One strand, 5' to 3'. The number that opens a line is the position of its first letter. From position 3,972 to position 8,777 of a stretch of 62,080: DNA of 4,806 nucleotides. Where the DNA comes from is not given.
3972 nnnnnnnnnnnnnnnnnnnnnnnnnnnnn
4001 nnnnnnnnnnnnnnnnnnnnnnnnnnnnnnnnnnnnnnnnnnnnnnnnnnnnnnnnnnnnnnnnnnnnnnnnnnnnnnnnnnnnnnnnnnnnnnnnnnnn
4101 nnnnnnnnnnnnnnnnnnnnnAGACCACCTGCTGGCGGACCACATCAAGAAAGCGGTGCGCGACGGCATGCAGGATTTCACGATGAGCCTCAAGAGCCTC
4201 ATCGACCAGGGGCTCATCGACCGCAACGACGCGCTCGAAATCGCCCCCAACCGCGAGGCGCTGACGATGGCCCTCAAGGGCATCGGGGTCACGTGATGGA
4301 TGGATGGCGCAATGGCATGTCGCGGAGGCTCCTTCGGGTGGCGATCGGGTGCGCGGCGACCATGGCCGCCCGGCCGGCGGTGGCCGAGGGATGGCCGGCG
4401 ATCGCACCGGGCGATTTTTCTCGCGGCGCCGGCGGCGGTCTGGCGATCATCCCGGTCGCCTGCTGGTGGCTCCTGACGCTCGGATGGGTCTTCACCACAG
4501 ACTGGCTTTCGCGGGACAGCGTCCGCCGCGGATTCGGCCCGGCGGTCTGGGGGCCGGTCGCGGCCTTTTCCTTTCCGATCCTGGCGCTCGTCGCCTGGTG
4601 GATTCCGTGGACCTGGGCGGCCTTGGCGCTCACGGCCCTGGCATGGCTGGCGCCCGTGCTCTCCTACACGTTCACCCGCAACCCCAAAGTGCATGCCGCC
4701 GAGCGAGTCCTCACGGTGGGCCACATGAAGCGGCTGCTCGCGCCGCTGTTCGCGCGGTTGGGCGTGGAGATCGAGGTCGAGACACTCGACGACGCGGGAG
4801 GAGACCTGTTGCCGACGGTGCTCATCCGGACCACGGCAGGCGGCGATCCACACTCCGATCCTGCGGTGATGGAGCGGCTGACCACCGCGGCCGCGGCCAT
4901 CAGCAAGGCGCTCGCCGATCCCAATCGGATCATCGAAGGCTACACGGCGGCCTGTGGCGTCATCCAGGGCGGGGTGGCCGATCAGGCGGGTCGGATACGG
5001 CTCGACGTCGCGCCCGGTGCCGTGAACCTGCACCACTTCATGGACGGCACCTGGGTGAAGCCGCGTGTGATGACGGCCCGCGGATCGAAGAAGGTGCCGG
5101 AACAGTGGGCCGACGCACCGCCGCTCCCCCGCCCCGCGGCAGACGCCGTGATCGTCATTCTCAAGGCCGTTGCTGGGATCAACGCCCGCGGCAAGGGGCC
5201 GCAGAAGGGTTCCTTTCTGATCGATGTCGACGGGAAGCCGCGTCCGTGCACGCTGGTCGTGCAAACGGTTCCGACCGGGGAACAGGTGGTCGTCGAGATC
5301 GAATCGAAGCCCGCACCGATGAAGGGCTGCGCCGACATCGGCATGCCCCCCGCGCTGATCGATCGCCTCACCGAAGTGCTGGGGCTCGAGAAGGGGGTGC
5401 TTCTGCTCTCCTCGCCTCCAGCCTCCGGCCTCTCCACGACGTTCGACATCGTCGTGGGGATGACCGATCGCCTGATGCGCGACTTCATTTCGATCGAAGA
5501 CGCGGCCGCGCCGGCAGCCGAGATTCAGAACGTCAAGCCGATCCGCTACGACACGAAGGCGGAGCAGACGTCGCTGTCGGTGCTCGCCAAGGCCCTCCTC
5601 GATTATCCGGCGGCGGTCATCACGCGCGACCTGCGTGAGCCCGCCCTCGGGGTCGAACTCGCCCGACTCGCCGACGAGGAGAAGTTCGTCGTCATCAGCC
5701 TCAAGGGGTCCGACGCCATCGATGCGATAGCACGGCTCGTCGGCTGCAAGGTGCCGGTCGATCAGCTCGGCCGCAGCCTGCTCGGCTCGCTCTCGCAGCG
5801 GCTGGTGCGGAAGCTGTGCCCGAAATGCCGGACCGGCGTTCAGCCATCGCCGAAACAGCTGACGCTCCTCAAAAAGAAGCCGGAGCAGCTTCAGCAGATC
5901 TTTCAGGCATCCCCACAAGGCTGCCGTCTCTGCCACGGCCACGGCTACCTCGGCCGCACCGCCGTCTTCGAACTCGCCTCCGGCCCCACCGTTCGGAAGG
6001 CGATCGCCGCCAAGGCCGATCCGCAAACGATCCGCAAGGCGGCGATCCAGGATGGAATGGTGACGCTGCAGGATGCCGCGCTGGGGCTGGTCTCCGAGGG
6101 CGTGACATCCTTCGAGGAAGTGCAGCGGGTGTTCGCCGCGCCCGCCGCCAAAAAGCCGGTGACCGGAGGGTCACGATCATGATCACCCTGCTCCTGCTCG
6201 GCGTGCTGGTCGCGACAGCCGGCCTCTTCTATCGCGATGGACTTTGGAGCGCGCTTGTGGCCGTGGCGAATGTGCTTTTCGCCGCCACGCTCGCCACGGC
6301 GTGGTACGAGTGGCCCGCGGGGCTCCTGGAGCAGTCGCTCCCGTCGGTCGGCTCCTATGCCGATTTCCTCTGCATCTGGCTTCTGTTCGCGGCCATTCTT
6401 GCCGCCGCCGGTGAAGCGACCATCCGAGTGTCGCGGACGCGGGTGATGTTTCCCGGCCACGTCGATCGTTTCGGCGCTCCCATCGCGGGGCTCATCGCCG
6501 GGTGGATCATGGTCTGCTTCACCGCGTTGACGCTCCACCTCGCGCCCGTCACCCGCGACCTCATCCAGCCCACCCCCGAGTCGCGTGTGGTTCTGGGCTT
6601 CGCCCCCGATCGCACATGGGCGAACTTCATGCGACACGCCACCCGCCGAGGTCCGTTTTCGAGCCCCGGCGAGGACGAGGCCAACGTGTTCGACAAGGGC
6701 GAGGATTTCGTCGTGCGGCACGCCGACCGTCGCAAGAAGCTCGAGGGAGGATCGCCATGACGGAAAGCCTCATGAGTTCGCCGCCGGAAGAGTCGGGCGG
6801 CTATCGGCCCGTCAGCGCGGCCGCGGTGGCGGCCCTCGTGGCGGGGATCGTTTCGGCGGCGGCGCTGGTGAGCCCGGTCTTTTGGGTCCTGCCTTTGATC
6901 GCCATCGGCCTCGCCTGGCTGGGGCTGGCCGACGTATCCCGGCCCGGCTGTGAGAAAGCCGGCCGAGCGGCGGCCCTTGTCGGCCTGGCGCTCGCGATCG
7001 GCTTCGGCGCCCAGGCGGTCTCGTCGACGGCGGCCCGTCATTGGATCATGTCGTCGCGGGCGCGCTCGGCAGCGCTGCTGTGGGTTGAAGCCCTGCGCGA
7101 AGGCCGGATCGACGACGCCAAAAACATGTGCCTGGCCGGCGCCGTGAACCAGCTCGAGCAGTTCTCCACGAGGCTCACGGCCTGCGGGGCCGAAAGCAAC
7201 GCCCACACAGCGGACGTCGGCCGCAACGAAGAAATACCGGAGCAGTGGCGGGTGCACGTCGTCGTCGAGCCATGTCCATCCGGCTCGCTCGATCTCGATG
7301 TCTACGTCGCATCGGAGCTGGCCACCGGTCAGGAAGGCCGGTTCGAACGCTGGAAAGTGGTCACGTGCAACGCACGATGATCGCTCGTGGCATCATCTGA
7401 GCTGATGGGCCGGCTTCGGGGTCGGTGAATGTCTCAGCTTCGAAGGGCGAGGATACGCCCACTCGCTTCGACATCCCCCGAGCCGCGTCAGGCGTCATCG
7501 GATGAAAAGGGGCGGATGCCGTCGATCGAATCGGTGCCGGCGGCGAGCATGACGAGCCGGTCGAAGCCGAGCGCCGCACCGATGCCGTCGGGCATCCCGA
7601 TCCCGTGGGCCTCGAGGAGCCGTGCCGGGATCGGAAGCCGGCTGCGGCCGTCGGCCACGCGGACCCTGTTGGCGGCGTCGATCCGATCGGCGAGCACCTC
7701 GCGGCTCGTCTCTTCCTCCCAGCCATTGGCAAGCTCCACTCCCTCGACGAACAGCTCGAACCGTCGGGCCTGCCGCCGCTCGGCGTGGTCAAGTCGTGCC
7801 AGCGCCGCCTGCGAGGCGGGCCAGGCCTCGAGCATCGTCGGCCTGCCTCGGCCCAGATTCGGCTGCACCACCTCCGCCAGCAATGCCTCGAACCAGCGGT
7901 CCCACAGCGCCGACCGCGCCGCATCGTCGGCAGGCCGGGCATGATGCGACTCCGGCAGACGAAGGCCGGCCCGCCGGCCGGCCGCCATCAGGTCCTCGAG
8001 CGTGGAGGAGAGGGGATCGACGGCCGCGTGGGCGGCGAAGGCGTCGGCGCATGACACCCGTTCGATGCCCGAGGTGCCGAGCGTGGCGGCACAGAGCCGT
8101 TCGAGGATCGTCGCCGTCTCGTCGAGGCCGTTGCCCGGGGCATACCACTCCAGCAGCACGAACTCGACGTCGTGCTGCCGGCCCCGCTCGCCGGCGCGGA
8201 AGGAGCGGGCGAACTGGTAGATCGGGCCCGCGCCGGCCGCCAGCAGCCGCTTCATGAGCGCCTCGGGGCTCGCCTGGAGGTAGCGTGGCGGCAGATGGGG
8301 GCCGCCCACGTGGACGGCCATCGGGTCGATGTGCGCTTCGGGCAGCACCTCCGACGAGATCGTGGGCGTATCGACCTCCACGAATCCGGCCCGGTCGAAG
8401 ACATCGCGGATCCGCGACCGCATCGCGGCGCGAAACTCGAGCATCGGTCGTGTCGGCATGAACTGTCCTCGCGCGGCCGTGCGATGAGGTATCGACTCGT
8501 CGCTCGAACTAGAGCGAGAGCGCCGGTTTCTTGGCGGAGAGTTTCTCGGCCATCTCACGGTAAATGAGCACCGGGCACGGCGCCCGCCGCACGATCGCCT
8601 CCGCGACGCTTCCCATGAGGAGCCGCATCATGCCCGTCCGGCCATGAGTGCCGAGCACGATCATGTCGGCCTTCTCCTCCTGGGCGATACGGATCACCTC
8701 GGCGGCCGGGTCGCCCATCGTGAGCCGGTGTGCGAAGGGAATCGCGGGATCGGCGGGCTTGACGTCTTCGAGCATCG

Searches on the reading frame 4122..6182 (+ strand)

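Call 78: search_protein_families(library=pfam, proteins=[window:4122-6182:+], max_evalue=0.0001)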
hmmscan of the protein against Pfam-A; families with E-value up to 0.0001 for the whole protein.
window:4122-6182:+ (686 aa): 1 family
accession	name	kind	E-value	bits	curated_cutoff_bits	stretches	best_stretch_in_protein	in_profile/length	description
PF00437.27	T2SSE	-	1.2e-31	110.2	24.9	1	358-669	76-370/370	Type II/IV secretion system protein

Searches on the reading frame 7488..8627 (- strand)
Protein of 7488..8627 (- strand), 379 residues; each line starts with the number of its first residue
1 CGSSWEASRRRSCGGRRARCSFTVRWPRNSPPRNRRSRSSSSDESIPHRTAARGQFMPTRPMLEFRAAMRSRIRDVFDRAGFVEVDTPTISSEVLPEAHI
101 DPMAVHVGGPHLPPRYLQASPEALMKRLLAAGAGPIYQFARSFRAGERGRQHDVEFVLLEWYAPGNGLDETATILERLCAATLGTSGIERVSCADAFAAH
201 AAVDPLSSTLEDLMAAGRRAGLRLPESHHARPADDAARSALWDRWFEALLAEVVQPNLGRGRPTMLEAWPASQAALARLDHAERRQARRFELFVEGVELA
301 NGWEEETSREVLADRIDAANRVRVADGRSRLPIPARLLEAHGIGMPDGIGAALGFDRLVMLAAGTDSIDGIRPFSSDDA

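Call 78: search_protein_families(library=pfam, proteins=[window:7488-8627:-], max_evalue=0.0001)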
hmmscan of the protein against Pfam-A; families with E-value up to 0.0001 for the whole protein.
window:7488-8627:- (379 aa): 1 family
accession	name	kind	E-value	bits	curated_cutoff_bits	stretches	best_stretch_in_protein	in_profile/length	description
PF00152.25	tRNA-synt_2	-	3.4e-30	105.6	25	1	61-376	20-306/308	tRNA synthetases class II (D, K and N)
